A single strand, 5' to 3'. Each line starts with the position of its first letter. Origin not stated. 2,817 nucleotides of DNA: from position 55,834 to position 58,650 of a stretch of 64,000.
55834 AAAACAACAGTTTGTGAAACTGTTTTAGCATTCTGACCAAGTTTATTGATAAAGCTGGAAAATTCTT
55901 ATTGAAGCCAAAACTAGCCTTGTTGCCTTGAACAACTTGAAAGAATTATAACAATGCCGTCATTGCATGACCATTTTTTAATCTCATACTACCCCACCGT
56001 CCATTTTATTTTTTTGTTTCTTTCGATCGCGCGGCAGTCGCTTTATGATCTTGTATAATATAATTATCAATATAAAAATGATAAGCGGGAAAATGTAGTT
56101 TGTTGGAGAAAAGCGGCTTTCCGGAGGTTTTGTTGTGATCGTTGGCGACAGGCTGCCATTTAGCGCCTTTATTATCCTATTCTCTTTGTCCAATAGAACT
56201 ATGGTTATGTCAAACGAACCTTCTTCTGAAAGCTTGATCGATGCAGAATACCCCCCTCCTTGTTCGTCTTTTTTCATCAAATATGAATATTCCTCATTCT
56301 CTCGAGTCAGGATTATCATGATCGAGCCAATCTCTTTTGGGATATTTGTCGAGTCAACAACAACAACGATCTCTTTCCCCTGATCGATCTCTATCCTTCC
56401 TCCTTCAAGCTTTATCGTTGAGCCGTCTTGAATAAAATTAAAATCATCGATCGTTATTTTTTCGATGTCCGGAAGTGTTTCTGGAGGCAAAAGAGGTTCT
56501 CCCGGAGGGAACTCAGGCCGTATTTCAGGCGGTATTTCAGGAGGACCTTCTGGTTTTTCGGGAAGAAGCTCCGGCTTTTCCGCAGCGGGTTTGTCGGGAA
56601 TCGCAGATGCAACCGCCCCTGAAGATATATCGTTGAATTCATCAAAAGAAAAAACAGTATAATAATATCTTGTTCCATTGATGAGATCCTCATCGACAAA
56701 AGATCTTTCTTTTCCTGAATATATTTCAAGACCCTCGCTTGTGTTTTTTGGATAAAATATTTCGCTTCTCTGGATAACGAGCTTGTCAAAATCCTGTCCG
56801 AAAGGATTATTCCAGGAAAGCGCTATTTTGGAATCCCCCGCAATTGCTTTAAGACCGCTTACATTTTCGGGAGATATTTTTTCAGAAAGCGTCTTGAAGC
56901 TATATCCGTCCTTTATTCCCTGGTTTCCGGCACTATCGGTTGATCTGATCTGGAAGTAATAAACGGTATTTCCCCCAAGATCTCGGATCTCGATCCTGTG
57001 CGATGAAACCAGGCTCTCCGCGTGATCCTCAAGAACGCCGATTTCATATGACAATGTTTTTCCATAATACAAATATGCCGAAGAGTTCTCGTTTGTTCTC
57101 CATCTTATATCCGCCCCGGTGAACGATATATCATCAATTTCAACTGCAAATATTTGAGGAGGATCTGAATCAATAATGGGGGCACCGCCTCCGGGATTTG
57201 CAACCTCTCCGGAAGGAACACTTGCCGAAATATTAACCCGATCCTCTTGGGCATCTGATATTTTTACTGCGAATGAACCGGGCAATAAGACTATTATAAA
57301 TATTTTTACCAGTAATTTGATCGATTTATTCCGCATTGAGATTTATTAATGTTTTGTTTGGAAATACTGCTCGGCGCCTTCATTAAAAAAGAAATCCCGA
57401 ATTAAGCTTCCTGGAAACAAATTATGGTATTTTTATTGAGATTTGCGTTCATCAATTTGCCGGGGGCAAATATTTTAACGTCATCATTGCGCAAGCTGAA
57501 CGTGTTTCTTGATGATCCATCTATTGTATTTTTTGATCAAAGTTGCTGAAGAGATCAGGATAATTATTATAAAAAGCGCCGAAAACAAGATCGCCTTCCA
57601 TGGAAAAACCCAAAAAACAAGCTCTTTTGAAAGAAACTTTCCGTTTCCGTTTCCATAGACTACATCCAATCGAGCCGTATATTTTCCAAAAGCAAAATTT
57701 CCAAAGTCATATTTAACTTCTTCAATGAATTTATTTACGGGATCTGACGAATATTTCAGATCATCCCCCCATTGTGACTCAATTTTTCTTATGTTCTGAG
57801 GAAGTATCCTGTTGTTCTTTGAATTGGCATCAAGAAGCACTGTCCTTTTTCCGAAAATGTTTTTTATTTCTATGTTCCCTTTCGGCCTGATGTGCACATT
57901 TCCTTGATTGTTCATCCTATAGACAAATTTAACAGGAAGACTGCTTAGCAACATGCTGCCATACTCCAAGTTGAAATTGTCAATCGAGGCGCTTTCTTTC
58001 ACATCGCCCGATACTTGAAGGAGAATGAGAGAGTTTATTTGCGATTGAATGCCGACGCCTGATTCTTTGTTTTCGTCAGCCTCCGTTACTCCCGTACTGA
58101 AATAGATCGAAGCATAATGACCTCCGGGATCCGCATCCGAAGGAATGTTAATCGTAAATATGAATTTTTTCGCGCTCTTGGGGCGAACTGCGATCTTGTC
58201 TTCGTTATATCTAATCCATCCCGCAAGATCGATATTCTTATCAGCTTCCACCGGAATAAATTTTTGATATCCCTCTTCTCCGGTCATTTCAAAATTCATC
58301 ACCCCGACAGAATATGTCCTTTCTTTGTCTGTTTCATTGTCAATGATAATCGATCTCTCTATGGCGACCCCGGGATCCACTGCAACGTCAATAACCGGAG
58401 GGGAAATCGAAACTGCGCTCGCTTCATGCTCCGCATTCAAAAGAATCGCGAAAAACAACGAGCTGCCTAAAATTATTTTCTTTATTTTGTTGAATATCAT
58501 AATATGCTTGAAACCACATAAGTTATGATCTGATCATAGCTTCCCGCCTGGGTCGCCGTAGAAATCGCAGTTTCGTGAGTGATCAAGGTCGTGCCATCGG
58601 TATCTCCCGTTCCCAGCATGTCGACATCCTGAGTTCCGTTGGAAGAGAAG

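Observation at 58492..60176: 100% identical 537-bp duplication forming the 3' ends of two otherwise different surface-protein genes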

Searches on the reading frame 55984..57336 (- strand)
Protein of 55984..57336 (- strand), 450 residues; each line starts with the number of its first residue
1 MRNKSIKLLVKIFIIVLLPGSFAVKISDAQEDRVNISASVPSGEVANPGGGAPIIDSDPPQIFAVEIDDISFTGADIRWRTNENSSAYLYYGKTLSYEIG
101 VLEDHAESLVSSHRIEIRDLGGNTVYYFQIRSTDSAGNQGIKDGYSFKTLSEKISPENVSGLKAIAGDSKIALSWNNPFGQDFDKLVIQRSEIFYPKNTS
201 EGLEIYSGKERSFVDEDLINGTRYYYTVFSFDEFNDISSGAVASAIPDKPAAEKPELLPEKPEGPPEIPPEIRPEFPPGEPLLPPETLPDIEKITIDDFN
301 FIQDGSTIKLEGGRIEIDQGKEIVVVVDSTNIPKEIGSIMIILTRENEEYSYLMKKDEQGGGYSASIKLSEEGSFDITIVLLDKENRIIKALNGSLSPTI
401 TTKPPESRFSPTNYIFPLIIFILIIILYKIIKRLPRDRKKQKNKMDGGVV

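Call 6: search_protein_families(library=pfam, proteins=[window:55984-57336:-], max_evalue=1)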
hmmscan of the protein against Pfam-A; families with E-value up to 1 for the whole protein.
window:55984-57336:- (450 aa): 5 families
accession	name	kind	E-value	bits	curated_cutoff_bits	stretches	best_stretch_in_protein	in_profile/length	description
PF00041.27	fn3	-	2.6e-06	28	25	2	156-230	3-68/84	Fibronectin type III domain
PF16656.11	Pur_ac_phosph_N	-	2.9e-06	28.2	30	1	74-149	14-93/93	Purple acid Phosphatase, N-terminal domain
PF16389.11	DUF4998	-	0.0069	16.4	29.1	0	315-386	26-97/199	Domain of unknown function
PF15106.11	TMEM156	-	0.17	11.6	27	1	412-447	177-214/226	TMEM156 protein family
PF10179.15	NDNF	-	0.27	11.7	27.3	0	208-241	86-119/127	Neuron-derived neurotrophic factor, first Fn(III) domain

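Call 7: search_protein_families(library=ncbifam, proteins=[window:55984-57336:-], max_evalue=1)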
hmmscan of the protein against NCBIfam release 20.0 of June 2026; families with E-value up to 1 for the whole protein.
window:55984-57336:- (450 aa): 3 families
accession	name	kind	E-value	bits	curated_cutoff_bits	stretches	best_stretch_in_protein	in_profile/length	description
NF052634.1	Riean_0653_fam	subfamily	0.032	15.1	57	1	303-389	65-149/176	Riean_0653 family protein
NF045522.1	MXAN_2561_fam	equivalog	0.061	12.8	150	0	103-140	211-248/304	MXAN_2561 family MXYO-CTERM-anchored protein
NF041611.1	exoglucan_CbhB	equivalog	0.063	11.2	1950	1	120-249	760-887/997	exoglucanase CbhB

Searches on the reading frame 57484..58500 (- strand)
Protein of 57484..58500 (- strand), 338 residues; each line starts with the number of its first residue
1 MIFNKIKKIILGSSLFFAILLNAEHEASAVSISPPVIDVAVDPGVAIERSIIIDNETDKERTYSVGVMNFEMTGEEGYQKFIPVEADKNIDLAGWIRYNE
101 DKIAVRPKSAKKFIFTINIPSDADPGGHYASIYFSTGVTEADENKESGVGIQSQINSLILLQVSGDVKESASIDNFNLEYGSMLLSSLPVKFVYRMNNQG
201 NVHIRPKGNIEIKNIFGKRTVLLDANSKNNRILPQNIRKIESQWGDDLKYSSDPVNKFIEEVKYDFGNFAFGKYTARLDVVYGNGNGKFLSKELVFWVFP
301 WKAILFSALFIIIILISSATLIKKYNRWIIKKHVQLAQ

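Call 6: search_protein_families(library=pfam, proteins=[window:57484-58500:-], max_evalue=1)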
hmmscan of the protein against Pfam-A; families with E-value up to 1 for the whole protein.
window:57484-58500:- (338 aa): 2 families
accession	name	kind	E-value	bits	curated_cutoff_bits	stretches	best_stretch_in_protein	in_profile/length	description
PF06030.18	WxLIP_PGBD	-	6.3e-05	23.4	27.3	1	38-135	20-120/121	WxL Interacting Protein, peptidoglycan binding domain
PF06280.18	fn3_5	-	0.00067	20.8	27.6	1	49-133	12-90/112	Fn3-like domain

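Call 7: search_protein_families(library=ncbifam, proteins=[window:57484-58500:-], max_evalue=1)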
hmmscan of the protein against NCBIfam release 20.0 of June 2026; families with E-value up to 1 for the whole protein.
window:57484-58500:- (338 aa): 2 families
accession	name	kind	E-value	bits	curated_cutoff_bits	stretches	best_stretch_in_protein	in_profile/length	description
TIGR03063.1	srtB_target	domain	0.018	15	18.15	1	308-325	11-28/29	sortase B protein-sorting domain-containing protein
NF040556.1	CAS_Csx28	equivalog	0.024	14.7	50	1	279-309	98-128/172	type VI-B CRISPR accessory protein Csx28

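Call 30: search_solved_structures(query=window:57484-58500:-, max_evalue=10)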
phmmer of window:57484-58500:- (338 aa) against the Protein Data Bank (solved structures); distinct sequences matched with E-value up to 10: 5.
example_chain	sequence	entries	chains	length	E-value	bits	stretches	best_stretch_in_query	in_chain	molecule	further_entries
1e7m_A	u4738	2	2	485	0.66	12.2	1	237-306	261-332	GLUCOSE 6-PHOSPHATE 1-DEHYDROGENASE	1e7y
2dpg_A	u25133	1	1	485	0.66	12.2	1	237-306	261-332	GLUCOSE 6-PHOSPHATE DEHYDROGENASE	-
1dpg_A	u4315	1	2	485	0.66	12.2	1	237-306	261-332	GLUCOSE 6-PHOSPHATE DEHYDROGENASE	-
1h93_A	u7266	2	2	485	0.66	12.2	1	237-306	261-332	GLUCOSE 6-PHOSPHATE 1-DEHYDROGENASE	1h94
1e77_A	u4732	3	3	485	0.67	12.2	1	237-306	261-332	GLUCOSE 6-PHOSPHATE 1-DEHYDROGENASE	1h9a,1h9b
